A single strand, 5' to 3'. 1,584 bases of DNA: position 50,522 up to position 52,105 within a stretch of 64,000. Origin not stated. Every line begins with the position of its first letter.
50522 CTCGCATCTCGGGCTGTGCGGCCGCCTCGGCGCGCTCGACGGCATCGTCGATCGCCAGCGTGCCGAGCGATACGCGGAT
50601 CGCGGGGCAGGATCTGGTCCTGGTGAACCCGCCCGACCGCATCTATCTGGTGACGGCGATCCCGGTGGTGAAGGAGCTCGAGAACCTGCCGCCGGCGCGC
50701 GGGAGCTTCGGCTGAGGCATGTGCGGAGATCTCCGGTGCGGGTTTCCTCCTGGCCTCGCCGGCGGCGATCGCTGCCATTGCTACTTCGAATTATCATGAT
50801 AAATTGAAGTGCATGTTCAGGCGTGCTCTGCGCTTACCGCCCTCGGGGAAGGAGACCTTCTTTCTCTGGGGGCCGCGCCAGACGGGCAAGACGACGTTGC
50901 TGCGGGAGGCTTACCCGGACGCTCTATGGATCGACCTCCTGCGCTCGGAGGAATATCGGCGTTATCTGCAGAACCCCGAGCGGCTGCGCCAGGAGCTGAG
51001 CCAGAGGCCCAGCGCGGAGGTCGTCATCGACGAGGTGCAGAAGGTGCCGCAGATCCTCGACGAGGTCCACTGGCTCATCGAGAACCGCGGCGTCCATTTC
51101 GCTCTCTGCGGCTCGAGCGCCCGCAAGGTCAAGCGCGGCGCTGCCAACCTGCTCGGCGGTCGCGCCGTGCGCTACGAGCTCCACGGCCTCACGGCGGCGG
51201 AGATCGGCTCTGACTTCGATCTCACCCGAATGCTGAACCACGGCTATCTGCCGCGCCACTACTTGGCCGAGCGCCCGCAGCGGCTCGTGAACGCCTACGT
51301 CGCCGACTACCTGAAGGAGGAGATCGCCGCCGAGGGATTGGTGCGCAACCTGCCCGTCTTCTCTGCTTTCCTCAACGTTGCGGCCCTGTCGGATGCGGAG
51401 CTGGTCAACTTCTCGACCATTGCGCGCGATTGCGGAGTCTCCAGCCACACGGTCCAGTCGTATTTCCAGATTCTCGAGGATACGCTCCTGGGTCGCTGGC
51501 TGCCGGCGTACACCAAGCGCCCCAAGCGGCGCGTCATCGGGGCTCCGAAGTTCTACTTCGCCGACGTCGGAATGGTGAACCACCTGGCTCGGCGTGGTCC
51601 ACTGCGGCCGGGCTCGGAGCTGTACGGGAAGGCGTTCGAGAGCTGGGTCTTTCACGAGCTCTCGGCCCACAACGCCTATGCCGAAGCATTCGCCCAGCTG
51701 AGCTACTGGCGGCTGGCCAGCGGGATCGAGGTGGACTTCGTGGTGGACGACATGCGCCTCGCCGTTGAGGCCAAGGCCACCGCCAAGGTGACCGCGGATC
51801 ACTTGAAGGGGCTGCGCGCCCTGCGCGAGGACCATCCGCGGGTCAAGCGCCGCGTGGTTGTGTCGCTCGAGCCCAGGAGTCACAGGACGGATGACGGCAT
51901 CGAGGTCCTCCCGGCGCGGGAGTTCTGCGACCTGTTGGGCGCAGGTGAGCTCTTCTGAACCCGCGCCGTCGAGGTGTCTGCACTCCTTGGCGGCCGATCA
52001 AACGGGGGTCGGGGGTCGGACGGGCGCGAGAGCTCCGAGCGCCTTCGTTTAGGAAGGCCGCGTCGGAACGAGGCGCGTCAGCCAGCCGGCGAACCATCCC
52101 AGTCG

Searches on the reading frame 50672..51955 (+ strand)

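Call 76: search_protein_families(library=pfam, proteins=[window:50672-51955:+], max_evalue=0.00001)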
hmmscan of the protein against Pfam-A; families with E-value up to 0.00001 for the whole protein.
window:50672-51955:+ (428 aa): 2 families
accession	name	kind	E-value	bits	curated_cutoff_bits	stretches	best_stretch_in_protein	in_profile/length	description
PF13635.12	DUF4143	-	1.5e-32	113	28.1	1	216-369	2-159/160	Domain of unknown function (DUF4143)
PF13173.12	AAA_14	-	8.9e-19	68.2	27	1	62-178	4-128/129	AAA domain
